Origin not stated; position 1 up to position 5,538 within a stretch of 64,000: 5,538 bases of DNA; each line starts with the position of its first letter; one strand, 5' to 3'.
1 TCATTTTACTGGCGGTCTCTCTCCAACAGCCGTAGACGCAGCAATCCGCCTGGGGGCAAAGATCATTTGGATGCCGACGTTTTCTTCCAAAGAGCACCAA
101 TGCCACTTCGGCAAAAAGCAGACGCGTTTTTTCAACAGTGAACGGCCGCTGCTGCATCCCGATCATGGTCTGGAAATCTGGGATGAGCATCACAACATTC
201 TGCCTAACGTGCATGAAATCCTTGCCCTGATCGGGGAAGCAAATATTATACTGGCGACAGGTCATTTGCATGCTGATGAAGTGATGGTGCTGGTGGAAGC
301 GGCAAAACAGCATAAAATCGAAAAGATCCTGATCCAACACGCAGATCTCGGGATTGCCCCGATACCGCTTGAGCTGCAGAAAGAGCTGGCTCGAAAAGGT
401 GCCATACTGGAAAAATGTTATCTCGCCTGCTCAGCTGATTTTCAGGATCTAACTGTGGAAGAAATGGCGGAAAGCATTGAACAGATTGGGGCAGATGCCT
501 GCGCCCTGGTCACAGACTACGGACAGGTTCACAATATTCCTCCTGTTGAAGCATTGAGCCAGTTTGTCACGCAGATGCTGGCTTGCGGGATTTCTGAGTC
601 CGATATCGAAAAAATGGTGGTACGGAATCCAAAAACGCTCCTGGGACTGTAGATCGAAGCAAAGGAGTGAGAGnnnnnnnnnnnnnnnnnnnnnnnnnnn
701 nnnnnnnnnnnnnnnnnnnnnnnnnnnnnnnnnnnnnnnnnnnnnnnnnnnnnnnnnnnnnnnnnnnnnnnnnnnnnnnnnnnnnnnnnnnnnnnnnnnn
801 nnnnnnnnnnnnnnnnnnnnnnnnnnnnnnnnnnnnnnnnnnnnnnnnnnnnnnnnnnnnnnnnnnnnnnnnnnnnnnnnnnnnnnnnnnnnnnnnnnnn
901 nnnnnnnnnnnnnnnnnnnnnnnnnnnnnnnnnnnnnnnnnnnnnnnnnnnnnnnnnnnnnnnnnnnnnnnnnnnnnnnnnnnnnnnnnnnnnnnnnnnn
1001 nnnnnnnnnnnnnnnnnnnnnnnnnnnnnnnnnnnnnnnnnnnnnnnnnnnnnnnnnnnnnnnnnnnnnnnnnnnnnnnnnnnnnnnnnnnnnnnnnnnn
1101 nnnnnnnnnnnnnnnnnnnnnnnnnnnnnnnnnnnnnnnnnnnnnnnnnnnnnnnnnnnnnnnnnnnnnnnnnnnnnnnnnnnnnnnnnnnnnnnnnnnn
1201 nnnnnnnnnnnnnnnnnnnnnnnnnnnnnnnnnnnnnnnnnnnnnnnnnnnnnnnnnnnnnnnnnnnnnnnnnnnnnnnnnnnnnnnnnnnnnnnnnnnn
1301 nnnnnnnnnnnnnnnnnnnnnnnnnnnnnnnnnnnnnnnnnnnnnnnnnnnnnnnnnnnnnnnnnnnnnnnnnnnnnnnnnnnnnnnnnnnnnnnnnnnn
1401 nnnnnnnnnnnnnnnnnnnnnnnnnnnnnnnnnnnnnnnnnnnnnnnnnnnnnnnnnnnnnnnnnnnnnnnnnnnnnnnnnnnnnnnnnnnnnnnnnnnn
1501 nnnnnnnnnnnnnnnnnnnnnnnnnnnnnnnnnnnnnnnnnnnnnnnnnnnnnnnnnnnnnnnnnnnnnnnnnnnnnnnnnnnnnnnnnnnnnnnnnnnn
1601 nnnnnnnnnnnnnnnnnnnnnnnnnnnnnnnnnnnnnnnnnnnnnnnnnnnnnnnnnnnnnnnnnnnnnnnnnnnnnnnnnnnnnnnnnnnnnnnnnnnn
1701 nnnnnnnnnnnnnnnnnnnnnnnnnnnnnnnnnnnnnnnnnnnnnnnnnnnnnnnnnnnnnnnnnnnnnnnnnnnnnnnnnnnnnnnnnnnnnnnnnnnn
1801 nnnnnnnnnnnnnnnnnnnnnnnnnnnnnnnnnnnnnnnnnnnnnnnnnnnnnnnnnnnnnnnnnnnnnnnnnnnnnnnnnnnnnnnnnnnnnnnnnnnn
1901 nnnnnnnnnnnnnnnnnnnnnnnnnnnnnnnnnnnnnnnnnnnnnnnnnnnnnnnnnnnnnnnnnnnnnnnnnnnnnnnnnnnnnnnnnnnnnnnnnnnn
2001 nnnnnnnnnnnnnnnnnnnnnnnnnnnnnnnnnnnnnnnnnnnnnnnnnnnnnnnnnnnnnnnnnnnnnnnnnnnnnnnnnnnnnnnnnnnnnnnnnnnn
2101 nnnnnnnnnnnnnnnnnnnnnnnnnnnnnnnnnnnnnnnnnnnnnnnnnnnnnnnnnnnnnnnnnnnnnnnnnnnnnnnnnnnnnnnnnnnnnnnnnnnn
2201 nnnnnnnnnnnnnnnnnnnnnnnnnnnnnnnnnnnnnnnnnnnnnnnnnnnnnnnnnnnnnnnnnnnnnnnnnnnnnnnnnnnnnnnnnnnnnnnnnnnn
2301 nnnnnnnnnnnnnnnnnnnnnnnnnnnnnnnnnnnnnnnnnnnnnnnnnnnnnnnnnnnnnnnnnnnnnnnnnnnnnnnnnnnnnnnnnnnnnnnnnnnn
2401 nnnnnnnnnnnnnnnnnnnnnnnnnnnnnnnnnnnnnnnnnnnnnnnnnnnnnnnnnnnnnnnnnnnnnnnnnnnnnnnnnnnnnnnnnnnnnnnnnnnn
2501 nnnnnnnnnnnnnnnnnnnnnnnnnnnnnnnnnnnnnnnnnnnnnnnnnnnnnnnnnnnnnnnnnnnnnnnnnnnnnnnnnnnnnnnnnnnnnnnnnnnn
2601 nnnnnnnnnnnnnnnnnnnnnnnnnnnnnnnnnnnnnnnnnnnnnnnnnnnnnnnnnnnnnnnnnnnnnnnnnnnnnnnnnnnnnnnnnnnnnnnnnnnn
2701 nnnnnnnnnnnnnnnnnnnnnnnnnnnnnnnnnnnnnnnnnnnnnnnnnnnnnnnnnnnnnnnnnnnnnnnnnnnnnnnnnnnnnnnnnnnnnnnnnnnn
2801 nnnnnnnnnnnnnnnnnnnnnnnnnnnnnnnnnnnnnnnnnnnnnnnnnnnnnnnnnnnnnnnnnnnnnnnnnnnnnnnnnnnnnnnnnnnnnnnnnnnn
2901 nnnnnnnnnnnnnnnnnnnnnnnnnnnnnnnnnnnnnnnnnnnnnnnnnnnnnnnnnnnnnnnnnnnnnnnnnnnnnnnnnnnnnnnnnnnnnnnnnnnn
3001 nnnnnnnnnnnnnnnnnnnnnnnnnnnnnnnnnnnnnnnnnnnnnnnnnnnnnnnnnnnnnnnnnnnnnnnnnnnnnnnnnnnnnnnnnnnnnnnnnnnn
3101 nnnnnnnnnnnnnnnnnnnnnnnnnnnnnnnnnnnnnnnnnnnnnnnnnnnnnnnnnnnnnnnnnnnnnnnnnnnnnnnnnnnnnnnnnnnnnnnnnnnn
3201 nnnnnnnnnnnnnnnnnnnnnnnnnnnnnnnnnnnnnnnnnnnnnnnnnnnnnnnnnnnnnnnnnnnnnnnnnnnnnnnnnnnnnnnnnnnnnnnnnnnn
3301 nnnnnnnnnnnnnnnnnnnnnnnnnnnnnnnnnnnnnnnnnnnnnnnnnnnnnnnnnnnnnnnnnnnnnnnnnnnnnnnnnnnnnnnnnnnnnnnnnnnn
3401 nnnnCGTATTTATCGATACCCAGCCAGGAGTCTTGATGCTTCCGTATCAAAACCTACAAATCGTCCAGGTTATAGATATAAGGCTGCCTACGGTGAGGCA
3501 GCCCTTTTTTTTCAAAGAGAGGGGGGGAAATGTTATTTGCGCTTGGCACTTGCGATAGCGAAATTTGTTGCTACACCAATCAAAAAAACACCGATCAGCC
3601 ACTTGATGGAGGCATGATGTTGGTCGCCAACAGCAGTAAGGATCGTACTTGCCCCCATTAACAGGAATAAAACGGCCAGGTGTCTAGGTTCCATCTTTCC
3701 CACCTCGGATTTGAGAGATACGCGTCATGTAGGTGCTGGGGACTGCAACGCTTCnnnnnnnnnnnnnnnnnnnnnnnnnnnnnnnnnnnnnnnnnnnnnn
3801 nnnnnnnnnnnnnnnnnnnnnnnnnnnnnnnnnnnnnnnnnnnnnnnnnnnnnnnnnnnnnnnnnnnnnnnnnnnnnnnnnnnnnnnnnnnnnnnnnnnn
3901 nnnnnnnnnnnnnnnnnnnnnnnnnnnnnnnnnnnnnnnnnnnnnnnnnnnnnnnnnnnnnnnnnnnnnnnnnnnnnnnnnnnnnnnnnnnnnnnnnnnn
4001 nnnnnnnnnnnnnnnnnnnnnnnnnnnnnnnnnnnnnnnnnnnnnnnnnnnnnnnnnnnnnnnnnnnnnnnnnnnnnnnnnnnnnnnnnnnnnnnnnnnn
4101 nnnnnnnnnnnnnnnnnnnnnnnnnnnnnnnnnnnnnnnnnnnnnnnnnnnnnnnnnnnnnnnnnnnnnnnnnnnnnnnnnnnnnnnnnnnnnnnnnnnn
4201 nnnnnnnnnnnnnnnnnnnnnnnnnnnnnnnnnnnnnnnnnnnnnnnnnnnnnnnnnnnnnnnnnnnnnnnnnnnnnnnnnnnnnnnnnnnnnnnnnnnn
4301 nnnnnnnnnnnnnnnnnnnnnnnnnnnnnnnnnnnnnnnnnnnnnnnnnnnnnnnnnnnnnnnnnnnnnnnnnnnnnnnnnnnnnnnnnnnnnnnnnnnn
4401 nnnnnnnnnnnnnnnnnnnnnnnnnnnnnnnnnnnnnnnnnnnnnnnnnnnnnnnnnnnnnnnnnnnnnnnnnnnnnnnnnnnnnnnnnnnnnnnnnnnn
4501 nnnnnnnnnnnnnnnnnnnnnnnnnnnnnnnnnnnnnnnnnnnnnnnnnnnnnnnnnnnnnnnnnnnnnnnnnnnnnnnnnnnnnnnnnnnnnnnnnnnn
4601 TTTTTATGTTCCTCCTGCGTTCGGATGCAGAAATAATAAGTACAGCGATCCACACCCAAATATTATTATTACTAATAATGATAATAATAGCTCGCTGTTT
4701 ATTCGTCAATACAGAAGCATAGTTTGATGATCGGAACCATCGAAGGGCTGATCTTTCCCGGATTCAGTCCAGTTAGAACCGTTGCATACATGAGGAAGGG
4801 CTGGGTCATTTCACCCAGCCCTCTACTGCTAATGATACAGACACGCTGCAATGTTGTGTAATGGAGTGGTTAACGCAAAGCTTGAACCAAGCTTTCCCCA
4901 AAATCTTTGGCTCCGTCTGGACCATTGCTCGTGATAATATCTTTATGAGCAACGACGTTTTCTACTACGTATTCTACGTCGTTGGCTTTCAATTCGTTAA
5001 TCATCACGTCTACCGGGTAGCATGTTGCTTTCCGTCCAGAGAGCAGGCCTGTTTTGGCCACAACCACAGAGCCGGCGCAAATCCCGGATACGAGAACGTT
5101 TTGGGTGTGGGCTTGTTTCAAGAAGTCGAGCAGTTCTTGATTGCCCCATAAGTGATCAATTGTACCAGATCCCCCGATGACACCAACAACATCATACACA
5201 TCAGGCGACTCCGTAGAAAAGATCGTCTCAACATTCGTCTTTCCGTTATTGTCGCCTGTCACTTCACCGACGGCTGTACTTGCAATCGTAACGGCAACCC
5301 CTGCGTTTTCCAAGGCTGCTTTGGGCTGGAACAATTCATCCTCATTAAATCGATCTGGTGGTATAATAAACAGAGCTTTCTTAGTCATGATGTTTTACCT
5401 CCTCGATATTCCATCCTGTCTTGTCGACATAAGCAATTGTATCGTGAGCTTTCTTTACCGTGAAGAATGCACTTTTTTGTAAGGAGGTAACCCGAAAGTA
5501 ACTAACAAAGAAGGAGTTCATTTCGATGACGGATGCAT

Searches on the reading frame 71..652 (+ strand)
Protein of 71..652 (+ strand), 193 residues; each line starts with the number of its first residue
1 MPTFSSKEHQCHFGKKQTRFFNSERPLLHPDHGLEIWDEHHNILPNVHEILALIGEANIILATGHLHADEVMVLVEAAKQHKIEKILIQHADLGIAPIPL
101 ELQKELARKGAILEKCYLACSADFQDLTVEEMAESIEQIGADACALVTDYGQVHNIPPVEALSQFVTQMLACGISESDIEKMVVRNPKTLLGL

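Call 48: search_protein_families(library=pfam, proteins=[window:71-652:+])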
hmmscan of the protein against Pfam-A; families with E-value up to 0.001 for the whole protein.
window:71-652:+ (193 aa): 1 family
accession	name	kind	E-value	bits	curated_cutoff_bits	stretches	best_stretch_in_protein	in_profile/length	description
PF19799.5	DUF6282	-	2.7e-26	92.9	26.8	1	1-114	91-196/196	Family of unknown function (DUF6282)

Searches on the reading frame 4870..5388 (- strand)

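Call 48: search_protein_families(library=pfam, proteins=[window:4870-5388:-])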
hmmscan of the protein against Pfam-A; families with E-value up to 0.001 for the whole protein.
window:4870-5388:- (172 aa): 1 family
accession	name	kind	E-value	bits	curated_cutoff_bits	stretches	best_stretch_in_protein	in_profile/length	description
PF01965.30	DJ-1_PfpI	-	4.1e-33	115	26.6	1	3-169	1-164/165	DJ-1/PfpI family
